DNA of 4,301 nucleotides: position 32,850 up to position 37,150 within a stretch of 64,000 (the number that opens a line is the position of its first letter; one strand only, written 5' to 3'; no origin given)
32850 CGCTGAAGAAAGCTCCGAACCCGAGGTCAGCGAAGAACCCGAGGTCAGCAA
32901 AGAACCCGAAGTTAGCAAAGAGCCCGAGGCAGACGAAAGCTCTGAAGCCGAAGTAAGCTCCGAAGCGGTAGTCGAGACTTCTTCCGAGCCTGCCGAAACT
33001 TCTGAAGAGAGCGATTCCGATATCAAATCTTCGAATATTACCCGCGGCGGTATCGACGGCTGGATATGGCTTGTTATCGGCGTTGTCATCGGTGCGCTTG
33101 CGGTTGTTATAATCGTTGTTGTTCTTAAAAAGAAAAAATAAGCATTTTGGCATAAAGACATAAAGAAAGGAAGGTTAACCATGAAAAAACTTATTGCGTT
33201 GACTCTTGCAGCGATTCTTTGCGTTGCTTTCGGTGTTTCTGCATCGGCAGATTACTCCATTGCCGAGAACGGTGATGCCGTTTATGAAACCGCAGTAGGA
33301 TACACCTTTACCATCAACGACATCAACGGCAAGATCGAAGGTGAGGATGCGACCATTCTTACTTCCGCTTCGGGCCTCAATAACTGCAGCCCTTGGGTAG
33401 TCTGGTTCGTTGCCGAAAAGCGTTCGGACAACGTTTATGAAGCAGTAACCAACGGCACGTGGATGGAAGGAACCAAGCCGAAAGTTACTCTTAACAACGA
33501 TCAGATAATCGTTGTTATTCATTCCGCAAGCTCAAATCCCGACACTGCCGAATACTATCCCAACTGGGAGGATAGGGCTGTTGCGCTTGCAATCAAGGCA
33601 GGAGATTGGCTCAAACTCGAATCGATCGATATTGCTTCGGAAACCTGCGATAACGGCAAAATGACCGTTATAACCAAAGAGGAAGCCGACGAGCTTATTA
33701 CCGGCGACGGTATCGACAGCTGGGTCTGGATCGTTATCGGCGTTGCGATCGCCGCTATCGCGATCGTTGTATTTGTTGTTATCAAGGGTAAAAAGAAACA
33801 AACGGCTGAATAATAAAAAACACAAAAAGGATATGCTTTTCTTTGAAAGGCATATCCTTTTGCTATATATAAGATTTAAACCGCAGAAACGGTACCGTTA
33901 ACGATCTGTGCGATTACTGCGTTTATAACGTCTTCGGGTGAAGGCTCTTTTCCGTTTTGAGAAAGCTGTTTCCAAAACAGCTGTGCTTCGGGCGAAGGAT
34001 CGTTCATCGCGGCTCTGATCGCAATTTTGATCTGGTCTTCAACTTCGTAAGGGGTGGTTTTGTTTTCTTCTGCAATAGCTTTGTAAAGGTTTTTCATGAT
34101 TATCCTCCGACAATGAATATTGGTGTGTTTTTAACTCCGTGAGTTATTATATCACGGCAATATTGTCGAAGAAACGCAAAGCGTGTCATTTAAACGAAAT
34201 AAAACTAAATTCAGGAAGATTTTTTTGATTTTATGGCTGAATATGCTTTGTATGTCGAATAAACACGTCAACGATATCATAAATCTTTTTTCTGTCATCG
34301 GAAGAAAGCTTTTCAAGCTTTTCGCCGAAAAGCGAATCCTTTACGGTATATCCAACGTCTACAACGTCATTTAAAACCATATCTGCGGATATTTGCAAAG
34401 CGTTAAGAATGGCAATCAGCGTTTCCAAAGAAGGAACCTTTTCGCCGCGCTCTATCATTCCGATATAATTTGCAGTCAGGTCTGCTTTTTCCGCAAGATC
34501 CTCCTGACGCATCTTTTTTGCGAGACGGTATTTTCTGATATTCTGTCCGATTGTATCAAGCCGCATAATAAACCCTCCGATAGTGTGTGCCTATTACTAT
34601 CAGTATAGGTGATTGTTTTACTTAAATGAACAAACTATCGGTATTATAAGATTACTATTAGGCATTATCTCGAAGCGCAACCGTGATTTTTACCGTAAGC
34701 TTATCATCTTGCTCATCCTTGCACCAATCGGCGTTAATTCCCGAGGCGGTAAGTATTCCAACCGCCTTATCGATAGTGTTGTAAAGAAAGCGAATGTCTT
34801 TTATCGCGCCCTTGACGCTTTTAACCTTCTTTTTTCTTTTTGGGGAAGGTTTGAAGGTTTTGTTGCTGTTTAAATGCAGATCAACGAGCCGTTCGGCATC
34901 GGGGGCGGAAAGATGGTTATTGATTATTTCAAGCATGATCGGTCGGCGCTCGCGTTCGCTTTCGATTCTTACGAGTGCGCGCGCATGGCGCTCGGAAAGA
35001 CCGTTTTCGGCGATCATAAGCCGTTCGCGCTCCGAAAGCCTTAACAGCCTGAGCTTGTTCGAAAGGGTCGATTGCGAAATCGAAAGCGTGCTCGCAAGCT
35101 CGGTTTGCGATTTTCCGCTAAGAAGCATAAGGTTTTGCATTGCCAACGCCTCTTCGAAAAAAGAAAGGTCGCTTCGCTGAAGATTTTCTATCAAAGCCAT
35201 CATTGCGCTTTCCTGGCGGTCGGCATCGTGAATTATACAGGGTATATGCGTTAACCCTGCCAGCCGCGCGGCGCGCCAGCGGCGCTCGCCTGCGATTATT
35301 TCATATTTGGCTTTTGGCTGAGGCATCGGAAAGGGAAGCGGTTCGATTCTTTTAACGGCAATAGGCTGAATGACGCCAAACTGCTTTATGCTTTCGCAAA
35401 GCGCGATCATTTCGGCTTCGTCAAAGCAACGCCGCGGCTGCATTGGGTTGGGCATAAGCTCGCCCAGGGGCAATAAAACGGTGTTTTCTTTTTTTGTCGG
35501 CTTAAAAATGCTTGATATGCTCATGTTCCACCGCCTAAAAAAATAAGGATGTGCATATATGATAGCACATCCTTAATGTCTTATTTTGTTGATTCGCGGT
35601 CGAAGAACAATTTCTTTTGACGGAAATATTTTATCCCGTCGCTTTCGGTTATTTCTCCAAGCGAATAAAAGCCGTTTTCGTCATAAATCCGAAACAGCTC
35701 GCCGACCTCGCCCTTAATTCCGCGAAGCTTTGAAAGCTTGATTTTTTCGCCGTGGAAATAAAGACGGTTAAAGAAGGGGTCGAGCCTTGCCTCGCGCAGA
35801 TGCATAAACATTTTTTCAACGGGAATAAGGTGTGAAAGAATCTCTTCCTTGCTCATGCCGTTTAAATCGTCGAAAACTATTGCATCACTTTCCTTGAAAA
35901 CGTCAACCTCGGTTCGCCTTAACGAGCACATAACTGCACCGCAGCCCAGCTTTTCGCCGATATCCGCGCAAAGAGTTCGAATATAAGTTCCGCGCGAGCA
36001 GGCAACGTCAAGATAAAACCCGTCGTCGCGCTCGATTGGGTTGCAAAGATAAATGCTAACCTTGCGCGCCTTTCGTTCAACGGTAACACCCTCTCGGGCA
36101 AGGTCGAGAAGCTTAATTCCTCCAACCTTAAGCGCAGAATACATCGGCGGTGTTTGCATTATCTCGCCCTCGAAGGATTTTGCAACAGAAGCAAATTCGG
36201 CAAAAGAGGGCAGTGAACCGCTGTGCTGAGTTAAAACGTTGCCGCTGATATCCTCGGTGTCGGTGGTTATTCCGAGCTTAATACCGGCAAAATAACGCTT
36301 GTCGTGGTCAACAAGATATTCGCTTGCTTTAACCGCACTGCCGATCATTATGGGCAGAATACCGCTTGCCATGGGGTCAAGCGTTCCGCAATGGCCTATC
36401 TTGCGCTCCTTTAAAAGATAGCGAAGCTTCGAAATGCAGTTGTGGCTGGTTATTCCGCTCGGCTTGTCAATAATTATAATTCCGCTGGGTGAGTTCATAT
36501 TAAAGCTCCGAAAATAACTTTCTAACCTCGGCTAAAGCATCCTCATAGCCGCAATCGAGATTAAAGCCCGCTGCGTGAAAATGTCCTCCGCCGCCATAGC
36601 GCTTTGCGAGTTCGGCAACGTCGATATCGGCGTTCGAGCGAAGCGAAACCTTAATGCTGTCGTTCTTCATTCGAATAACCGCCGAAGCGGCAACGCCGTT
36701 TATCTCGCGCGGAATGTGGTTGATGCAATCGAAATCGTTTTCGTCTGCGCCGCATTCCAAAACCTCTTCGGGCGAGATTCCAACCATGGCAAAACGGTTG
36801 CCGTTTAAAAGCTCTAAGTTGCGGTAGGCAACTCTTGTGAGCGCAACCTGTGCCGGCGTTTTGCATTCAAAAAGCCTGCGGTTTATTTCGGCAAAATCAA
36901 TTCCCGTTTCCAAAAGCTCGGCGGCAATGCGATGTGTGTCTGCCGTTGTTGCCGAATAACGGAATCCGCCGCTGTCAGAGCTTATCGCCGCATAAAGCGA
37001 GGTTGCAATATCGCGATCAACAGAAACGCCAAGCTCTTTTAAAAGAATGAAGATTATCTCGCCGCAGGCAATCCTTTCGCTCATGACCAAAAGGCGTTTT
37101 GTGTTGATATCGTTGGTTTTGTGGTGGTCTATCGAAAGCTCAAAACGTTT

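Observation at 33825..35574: Three-gene accessory module (orphan Noc-type ParB, XRE repressor, Spo0A-C-fragment protein) bracketed by terminators, where ribF-rpsO-pnp usually follow truB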

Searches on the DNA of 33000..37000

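Call 91: search_rna_families(source=window, start=33000, end=37000, threshold=evalue, max_evalue=1)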
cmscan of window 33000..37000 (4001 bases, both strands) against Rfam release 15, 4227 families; matches with E-value up to 1: 1.
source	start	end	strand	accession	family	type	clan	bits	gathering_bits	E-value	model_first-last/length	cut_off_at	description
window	33765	33858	+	RF02607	AbsR25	Gene; sRNA;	-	23.4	47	0.65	1-164/164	no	Acinetobacter sRNA 25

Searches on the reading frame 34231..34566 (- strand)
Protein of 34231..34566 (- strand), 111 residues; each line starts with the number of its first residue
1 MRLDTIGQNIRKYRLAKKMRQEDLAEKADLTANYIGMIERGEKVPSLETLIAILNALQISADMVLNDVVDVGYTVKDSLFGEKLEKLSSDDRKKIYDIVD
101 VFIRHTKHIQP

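Call 4: search_protein_families(library=pfam, proteins=[window:34231-34566:-], max_evalue=0.01)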
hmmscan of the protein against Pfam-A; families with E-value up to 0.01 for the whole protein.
window:34231-34566:- (111 aa): 4 families
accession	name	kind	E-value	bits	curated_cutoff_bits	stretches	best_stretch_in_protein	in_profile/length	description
PF01381.28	HTH_3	-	3.5e-16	59.4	23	1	10-62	1-53/55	Helix-turn-helix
PF12844.13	HTH_19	-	7.2e-10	39.1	30.2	1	7-66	1-60/64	Helix-turn-helix domain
PF13560.12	HTH_31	-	1.7e-09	38.3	27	1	7-63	3-60/64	Helix-turn-helix domain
PF13443.12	HTH_26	-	1.3e-05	25.8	22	1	9-60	1-53/63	Cro/C1-type HTH DNA-binding domain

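Call 5: search_protein_families(library=ncbifam, proteins=[window:34231-34566:-], max_evalue=0.01)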
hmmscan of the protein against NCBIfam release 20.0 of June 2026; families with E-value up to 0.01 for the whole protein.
window:34231-34566:- (111 aa): 13 families
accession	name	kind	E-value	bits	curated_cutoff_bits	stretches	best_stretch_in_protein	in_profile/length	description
NF041951.1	phage_RstR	subfamily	6.7e-16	58.5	80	1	6-107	3-104/108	RstR family transcriptional repressor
TIGR03070.1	couple_hipB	subfamily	2.6e-12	46.5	71.65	1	5-58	2-55/58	type II toxin-antitoxin system Y4mF family antitoxin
NF047948.1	male_kill_WMK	equivalog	2.2e-09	37.2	300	1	5-67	162-224/300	WO male-killing family protein Wmk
NF006015.0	PRK08154.1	subfamily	6.7e-08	32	204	1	3-99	28-122/314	anaerobic benzoate catabolism transcriptional regulator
NF041677.1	trans_regClgR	equivalog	6.7e-07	29.4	170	1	4-70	7-73/113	transcriptional regulator ClgR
NF010465.0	PRK13890.1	equivalog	1.1e-06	28.7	96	1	9-96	9-95/121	conjugal transfer protein TrbA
TIGR00270.2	TIGR00270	equivalog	1.9e-05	24.5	110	1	7-60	77-130/159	multiprotein bridging factor aMBF1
NF046032.1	TransRegSlrRBacil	equivalog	3e-05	24.1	250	1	6-62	2-59/149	HTH-type transcriptional regulator SlrR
NF007257.0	PRK09706.1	subfamily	4.5e-05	23.3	101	1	3-66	3-66/135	transcriptional repressor DicA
NF007408.0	PRK09943.1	equivalog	0.0003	20.4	211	1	6-61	8-63/185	HTH-type transcriptional regulator PuuR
NF038139.1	Reg_Aceta_RamB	equivalog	0.0035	16.1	700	1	6-99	3-96/465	acetate metabolism transcriptional regulator RamB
NF041534.1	rodZ_Strepcoccus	equivalog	0.0054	16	375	1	1-41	1-41/275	cytoskeleton protein RodZ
NF052239.1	antitox_spr1629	equivalog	0.006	15.7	335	1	6-65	3-62/377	spr1629 family repressor/antitoxin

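Call 31: search_dna_similar(query=window:34231-34566:-, collection=phages, mode=protein, max_evalue=0.001, max_rows=12)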
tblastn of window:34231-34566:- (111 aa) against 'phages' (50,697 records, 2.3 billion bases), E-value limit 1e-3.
Records with a match: 98; places in all: 104; records where one place covers at least 80% of the query: 30.
Best place of each record, by identity: 60-80% 2; <60% 96.
By first word of the organism name: Bacteriophage 20; Streptococcus 20; Bacillus 11; Burkholderia 9; Listeria 4; Clostridioides 4; Coprococcus 3; Blautia 3; Mammaliicoccus 3; Myxococcus 2; and 14 more.
By host as written in the record: - 25; Burkholderia sp. 9; Listeria monocytogenes 4; Coprococcus sp. 3; Blautia sp. 3; Clostridioides difficile 3; Agathobacter sp. 2; Clostridium difficile 2; and 38 more.
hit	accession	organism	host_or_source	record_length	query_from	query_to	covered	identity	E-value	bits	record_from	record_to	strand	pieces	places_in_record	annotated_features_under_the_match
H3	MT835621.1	Bacteriophage sp.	human fecal samples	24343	1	111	100%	66.7%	3e-47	166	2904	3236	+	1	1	record has no annotation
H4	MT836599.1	Bacteriophage sp.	human fecal samples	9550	1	111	100%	64.9%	2e-46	164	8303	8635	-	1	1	record has no annotation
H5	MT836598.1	Bacteriophage sp.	human fecal samples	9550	4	109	95%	43.4%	4e-20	89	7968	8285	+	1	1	record has no annotation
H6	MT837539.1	Bacteriophage sp.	human fecal samples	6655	6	99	85%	44.7%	4e-14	72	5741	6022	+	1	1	record has no annotation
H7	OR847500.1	Listeria phage LM 4-11-1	Listeria monocytogenes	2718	6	98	84%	38.7%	2e-8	56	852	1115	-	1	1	record has no annotation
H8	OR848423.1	Listeria phage LM 4-14-1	Listeria monocytogenes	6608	6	98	84%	38.7%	2e-8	56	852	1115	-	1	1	record has no annotation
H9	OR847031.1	Listeria phage LM 4-11-1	Listeria monocytogenes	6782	6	98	84%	38.7%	2e-8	56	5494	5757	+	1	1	record has no annotation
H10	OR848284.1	Listeria phage LM 4-14-1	Listeria monocytogenes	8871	6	98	84%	38.7%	2e-8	56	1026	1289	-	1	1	record has no annotation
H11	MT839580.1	Bacteriophage sp.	human fecal samples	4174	1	105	95%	32.7%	1e-6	51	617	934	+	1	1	record has no annotation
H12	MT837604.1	Bacteriophage sp.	human fecal samples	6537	5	107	93%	33.0%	2e-12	67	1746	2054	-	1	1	record has no annotation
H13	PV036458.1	Oscillospirales phage IMGVR 15609780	Oscillospirales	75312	6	98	84%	35.8%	6e-8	54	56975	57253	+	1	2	transcriptional repressor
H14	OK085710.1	Myxococcus phage Mx4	Myxococcus xanthus DZ1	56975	6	95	81%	36.3%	2e-5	47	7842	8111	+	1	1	hypothetical protein (x2)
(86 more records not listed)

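Call 50: search_protein_families(library=phrogs, proteins=[window:34231-34566:-], max_evalue=0.001)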
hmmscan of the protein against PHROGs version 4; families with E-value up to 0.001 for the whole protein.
window:34231-34566:- (111 aa): 12 families
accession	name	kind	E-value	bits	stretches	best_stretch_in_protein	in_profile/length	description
phrog_8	-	transcription regulation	1.4e-12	48.7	1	4-95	75-155/346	transcriptional regulator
phrog_3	-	transcription regulation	4.1e-12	47.6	1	4-68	87-151/430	transcriptional repressor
phrog_2439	-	transcription regulation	1e-09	38.8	1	4-68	6-70/367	transcriptional regulator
phrog_4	-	transcription regulation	1.8e-09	38.1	1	5-69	136-196/400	transcriptional repressor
phrog_5823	-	transcription regulation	9e-09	35.9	1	5-61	6-63/404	transcriptional regulator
phrog_1373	-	transcription regulation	2.3e-07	31.9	1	7-66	65-124/166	transcriptional regulator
phrog_4836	-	transcription regulation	1.7e-05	25.5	1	6-66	76-136/194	CII-like regulator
phrog_7396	-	unknown function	4.1e-05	24.3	1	5-65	15-78/227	-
phrog_4031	-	unknown function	9.9e-05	22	1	10-71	523-584/626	-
phrog_2967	-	transcription regulation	0.00014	22.5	1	5-97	10-100/225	transcriptional regulator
phrog_7241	-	transcription regulation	0.00019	22.4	1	9-63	65-119/122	transcriptional regulator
phrog_2328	-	transcription regulation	0.00098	19.9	0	4-62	14-72/128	transcriptional repressor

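Call 51: search_protein_families(library=padloc, proteins=[window:34231-34566:-], max_evalue=0.001)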
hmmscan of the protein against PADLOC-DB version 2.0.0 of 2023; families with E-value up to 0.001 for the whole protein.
window:34231-34566:- (111 aa): 18 families
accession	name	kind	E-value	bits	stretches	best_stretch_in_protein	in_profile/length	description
PDLC04142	capH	-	2.8e-14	52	1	5-102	6-98/103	capH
PDLC02926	HTH_VI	-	3.9e-14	50.7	1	6-62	2-58/92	-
PDLC03665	Control_protein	-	8.1e-11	40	1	6-65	9-69/77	control protein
PDLC03671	Control_protein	-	9e-10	36.7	1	6-65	15-74/84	control protein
PDLC03668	Control_protein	-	6.8e-09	34.1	1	7-65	10-67/79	control protein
PDLC03666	Control_protein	-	3.6e-08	31.8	1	6-63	7-64/77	control protein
PDLC03954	RmrA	-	8.8e-08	29.5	1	7-83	12-87/380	-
PDLC03664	Control_protein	-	1.1e-07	30.2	1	5-60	13-68/74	control protein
PDLC03952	RmrA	-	1.7e-07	28.4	1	6-60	23-77/395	-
PDLC04775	PDC-M69A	-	1.2e-06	27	1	4-100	6-98/113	-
PDLC03947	RmrA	-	2.2e-06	24.7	1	5-66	11-72/383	-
PDLC03944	RmrA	-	8.2e-06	23.1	1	7-67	8-68/384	-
PDLC03951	RmrA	-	4.4e-05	20.6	1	8-70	11-73/400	-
PDLC03943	RmrA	-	9e-05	19.7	1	7-64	4-61/370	-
PDLC03949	RmrA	-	0.00013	18.9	1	14-69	11-66/363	-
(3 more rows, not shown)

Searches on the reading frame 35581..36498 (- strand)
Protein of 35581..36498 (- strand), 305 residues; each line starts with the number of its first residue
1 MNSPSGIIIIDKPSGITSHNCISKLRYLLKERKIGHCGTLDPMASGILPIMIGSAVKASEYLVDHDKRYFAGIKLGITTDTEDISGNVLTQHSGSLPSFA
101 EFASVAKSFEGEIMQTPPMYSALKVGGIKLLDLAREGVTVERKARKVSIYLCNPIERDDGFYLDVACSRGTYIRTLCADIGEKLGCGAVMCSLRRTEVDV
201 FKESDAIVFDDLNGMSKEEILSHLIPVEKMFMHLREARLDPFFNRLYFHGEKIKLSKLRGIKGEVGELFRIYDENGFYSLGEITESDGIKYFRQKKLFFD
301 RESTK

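Call 4: search_protein_families(library=pfam, proteins=[window:35581-36498:-], max_evalue=0.01)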
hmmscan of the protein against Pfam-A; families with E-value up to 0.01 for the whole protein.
window:35581-36498:- (305 aa): 2 families
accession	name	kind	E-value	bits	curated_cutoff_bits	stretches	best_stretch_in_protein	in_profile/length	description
PF01509.24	TruB_N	-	1.2e-46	159.2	27.3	1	27-173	2-149/149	TruB family pseudouridylate synthase (N terminal domain)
PF16198.10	TruB_C_2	-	5.4e-15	55.7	29.3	1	174-231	1-65/66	tRNA pseudouridylate synthase B C-terminal domain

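Call 5: search_protein_families(library=ncbifam, proteins=[window:35581-36498:-], max_evalue=0.01)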
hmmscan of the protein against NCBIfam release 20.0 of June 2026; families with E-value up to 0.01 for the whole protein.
window:35581-36498:- (305 aa): 3 families
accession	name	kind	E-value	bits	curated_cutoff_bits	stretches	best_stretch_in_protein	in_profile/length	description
TIGR00431.1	TruB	equivalog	4.4e-67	225.8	151.45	1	5-211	2-209/210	tRNA pseudouridine(55) synthase TruB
NF003280.0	PRK04270.1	equivalog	1.9e-43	148.5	242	2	5-124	31-132/323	RNA-guided pseudouridylation complex pseudouridine synthase subunit Cbf5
TIGR00425.1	CBF5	equivalog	6.4e-33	114.2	238.15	1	5-213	34-208/322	RNA-guided pseudouridylation complex pseudouridine synthase subunit Cbf5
